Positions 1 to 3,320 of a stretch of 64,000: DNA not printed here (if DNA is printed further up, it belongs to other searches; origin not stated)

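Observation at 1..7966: Compact module of non-archaeal-looking DNA replication/nuclease genes at the window start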

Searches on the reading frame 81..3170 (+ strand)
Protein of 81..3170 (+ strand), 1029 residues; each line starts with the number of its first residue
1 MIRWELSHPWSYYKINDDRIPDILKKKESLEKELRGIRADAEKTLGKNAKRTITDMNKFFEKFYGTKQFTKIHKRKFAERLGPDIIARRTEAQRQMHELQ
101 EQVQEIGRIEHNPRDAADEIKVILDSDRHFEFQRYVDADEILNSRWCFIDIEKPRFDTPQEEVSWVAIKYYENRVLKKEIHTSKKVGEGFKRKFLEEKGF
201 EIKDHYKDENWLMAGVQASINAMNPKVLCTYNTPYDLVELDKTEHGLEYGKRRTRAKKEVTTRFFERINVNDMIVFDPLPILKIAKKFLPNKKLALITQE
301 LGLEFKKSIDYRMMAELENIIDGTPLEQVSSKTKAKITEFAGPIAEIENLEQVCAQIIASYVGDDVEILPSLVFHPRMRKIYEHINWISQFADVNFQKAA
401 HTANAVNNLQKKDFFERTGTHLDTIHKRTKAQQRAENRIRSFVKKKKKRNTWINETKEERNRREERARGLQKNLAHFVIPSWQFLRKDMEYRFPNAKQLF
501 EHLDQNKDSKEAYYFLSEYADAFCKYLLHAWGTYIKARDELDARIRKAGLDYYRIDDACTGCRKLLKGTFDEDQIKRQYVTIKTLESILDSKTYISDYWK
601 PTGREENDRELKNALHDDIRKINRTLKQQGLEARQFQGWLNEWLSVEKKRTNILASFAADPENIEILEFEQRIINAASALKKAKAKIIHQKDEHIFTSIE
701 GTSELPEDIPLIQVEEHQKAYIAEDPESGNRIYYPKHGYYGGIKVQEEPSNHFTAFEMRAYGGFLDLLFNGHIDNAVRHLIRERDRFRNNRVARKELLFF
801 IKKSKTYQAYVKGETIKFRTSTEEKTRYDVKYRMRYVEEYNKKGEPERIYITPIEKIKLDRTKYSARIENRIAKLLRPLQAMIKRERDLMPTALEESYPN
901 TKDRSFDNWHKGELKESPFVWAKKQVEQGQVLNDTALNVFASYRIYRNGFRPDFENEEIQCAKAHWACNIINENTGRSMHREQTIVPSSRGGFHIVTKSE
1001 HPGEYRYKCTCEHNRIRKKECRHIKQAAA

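Call 3: search_protein_families(library=pfam, proteins=[window:81-3170:+], max_evalue=0.1)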
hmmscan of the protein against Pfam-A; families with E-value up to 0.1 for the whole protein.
window:81-3170:+ (1029 aa): 3 families
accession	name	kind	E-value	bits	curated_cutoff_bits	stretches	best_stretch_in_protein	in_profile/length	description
PF22215.1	MLKL_N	-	0.024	14.6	27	0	852-896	13-56/142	Mixed lineage kinase domain-like N-terminal domain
PF18664.7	CdiA_C_tRNase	-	0.036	14.8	26.5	0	35-72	37-73/116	CdiA C-terminal tRNase domain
PF25340.1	BCD_RFX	-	0.088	12.6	24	0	265-454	32-195/270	RFX BCD domain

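Call 4: search_protein_families(library=ncbifam, proteins=[window:81-3170:+], max_evalue=0.1)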
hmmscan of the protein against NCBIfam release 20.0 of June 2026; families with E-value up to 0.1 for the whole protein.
window:81-3170:+ (1029 aa): 0 families

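Call 6: search_protein_families(library=phrogs, proteins=[window:81-3170:+], max_evalue=0.01)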
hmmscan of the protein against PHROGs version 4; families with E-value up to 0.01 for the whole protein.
window:81-3170:+ (1029 aa): 0 families

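Call 9: search_solved_structures(query=window:81-3170:+, max_evalue=1)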
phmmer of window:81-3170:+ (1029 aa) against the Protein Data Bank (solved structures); distinct sequences matched with E-value up to 1: 0.

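Call 49: predict_structure(alignment_id=A2)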
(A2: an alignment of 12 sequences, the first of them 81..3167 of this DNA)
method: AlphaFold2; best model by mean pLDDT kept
length: 1029 residues; sequences in the alignment: 12
mean_pLDDT: 73.4   pTM: 0.46
mean pLDDT of the five models: 73.4, 69.4, 68.6, 63.8, 63.8
residues with pLDDT >= 90: 144; 70-90: 508; 50-70: 233; < 50: 144
segments of 3 or more residues with pLDDT < 50: 1-9, 232-263, 287-292, 394-411, 413-428, 450-455, 466-481, 658-666, 736-748, 899-908, 1014-1019
pLDDT, mean of each block of 10 residues (from residue 1): 39 69 86 89 82 87 85 87 90 90 79 76 69 68 84 63 81 77 90 89 86 85 80 39 34 37 53 63 49 59 70 85 87 90 87 91 81 82 68 49 45 43 41 69 65 51 48 33 65 66 66 58 57 83 90 91 84 83 90 85 69 88 92 92 89 58 49 69 72 61 66 58 61 54 47 82 84 87 92 88 81 89 86 89 80 90 89 86 78 57 44 66 89 88 83 78 82 86 85 86 82 51 82
secondary structure, 60 per line:
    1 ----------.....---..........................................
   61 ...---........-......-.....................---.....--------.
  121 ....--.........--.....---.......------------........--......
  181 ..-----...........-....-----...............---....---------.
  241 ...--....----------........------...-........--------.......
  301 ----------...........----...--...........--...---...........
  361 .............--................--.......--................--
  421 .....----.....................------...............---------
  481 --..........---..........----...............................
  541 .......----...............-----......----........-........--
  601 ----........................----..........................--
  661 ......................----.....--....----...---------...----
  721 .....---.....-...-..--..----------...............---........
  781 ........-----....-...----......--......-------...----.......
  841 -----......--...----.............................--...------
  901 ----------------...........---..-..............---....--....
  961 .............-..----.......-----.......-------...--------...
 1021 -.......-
elements in order (helices of 4 or more, strands of 3 or more residues): E11-15 H19-63 H67-74 H76-81 H83-103 E107-111 E120-124 E130-135 H138-142 E146-152 E165-172 E175-182 H188-198 E200-203 H209-223 E227-230 E240-243 E246-249 H260-267 E274-276 H278-285 H294-300 H311-321 H331-341 H350-373 H376-391 H394-400 H403-418 H421-425 H430-450 H457-471 H483-492 H496-505 H510-547 H552-566 H572-577 H582-589 H591-598 H605-628 H633-658 H661-682 E687-691 E694-697 E721-725 E729-733 H755-769 H773-788 H794-797 E799-801 E806-811 E814-819 E827-829 E834-840 E846-851 H861-889 H917-927 H934-947 H951-954 H957-973 E981-987 E993-999 E1007-1009 H1022-1028

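Call 51: fold_search(model_id=the predicted structure, library=pdb)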
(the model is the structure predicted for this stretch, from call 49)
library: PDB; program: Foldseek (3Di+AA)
matches with E <= 10: 439; with E <= 0.001: 59
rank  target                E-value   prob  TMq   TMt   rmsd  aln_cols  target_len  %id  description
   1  4fm2_A                3.5e-06  1.00  0.16  0.21  21.2       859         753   11  Pyrococcus abyssi B family DNA polymerase (triple mutant) bound to a dsDNA, in edition mode (released 2012-08-29)
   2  4flu_A                4.2e-06  1.00  0.16  0.21  21.1       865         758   11  Pyrococcus abyssi B family DNA polymerase bound to a dsDNA, in edition mode (released 2012-08-29)
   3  4flv_A                6.8e-06  1.00  0.16  0.20  20.7       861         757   11  Pyrococcus abyssi B family DNA polymerase bound to a dsDNA, in edition mode (released 2012-08-29)
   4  4fly_A                7.1e-06  1.00  0.16  0.21  20.9       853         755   12  Pyrococcus abyssi B family DNA polymerase bound to a dsDNA, in edition mode (released 2012-08-29)
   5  4flz_A                7.5e-06  1.00  0.13  0.17  21.9       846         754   12  Pyrococcus abyssi B family DNA polymerase bound to a dsDNA, in edition mode (released 2012-08-29)
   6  7b0g_A                1.0e-05  1.00  0.16  0.21  22.4       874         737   11  TgoT_6G12 binary with 2 hCTPs (released 2020-12-30)
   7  8t3x_A                2.0e-05  1.00  0.16  0.21  21.1       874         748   10  TNA polymerase, closed ternary (released 2024-08-28)
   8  4flt_A                2.0e-05  1.00  0.16  0.21  21.4       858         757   12  Pyrococcus abyssi B family DNA polymerase bound to a dsDNA, in edition mode (released 2012-08-29)
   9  4k8x_A                2.2e-05  1.00  0.15  0.18  21.2       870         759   11  Binary complex of 9N DNA polymerase in the replicative state (released 2013-06-26)
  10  7b0f_A                2.7e-05  1.00  0.16  0.22  21.4       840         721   11  TgoT_6G12 Binary complex (released 2020-12-30)
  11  6isg_A                3.3e-05  1.00  0.15  0.20  21.2       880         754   10  Structure of 9N-I DNA polymerase incorporation with dG in the active site (released 2019-08-28)
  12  7b0h_E                3.5e-05  1.00  0.14  0.18  22.0       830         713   11  TgoT_6G12 Ternary complex (released 2021-01-13)
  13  8s87                  3.6e-05  1.00  0.14  0.18  20.8       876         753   11  KOD-H4 DNA polymerase mutant - apo structure (released 2024-11-13)
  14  7b07                  3.8e-05  1.00  0.16  0.21  21.7       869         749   11  TgoT_6G12 apo (released 2020-12-30)
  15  7b08                  3.9e-05  1.00  0.16  0.21  21.6       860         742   12  TgoT apo (released 2020-12-30)
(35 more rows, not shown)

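Call 55: search_solved_structures(query=A2, max_evalue=10, show_alignments=3)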
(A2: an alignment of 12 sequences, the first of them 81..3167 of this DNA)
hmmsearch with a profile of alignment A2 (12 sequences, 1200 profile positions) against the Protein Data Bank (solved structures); distinct sequences matched with E-value up to 10: 0.

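Call 56: search_protein_representatives(alignment_id=A2)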
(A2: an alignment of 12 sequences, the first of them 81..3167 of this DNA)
Query: 12 sequences, 1200 profile positions. Proteins with E-value up to 0.001 (for the whole library): 150; up to 1e-10: 123; up to 1e-30: 96. The best 150 are listed.
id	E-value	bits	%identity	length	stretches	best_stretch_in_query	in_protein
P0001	0.0e+00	2135.1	-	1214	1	1-1199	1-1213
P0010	0.0e+00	1663.8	-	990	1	217-1200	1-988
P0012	0.0e+00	1457.5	-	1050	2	274-1087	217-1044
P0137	7.4e-160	550.6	-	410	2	275-461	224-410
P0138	7.4e-141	487.6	-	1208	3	274-736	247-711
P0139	2.6e-115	403.0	-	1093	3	176-726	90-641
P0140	3.4e-109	382.8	-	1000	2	538-1053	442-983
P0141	1.2e-106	374.3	-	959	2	177-1056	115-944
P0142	5.5e-105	368.9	-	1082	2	174-726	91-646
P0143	7.2e-105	368.5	-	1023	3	174-737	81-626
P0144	8.5e-104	364.9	-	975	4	176-502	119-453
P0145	2.0e-99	350.4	-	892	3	183-725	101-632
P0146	2.2e-95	337.1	-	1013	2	173-503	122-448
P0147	8.5e-95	335.1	-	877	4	115-502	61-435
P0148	1.8e-94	334.0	-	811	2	246-655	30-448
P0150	1.0e-93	331.5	-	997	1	175-1053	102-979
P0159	4.7e-84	299.5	-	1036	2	179-1055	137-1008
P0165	1.4e-79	284.7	-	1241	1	267-1062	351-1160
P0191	3.2e-67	243.7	-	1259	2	96-1026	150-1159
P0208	1.2e-46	175.6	-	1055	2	196-1070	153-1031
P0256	5.9e-11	57.4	-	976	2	320-742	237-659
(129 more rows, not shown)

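Call 65: fold_search(model_id=the predicted structure, library=viral)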
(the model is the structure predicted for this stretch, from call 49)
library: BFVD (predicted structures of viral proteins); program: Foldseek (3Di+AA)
matches with E <= 10: 284; with E <= 0.001: 15
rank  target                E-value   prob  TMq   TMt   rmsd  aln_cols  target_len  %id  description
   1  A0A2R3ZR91            2.0e-05  1.00  0.19  0.17  25.0      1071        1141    9  (no name in the UniProt tables at hand)
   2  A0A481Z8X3            2.5e-05  1.00  0.14  0.33  10.1       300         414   13  DNA polymerase elongation subunit family B (Fragment) [Pithovirus LCPAC401]
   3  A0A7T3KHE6            3.3e-05  1.00  0.15  0.16  25.7       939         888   12  DNA-directed DNA polymerase [Campylobacter phage F372]
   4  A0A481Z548            3.9e-05  1.00  0.18  0.18  24.2      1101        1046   10  DNA-directed DNA polymerase [Pithovirus LCPAC104]
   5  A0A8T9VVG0            7.3e-05  1.00  0.17  0.17  31.4       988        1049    9  (no name in the UniProt tables at hand)
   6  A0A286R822            9.9e-05  1.00  0.13  0.21  14.5       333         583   13  DNA-directed DNA polymerase (Fragment) [Elephant endotheliotropic herpesvirus 4]
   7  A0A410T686            1.2e-04  1.00  0.17  0.30  15.0       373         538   10  (no name in the UniProt tables at hand)
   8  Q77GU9                1.9e-04  0.99  0.16  0.14  23.4       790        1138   11  DNA-directed DNA polymerase [Culex nigripalpus nucleopolyhedrovirus (isolate Florida/1997)]
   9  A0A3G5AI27            2.1e-04  1.00  0.16  0.14  22.3       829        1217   10  DNA-directed DNA polymerase [Sylvanvirus sp.]
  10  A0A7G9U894            2.2e-04  1.00  0.13  0.47  11.4       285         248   13  DNA polymerase [Spilarctia obliqua nucleopolyhedrovirus]
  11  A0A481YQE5            2.4e-04  1.00  0.16  0.13  14.4       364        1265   15  DNA polymerase [Pithovirus LCDPAC02]
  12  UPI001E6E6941         2.5e-04  0.99  0.17  0.18  20.6      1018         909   10  (no name look-up for this kind of identifier)
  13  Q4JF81                3.4e-04  1.00  0.14  0.13  11.5       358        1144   10  DNA-directed DNA polymerase [Heterosigma akashiwo virus 01]
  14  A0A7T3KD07            5.5e-04  1.00  0.11  0.35  14.5       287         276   17  Putative DNA polymerase [Campylobacter phage F336]
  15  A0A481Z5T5            8.1e-04  1.00  0.16  0.22  10.9       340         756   10  DNA polymerase family B, exonuclease domain [Pithovirus LCPAC201]
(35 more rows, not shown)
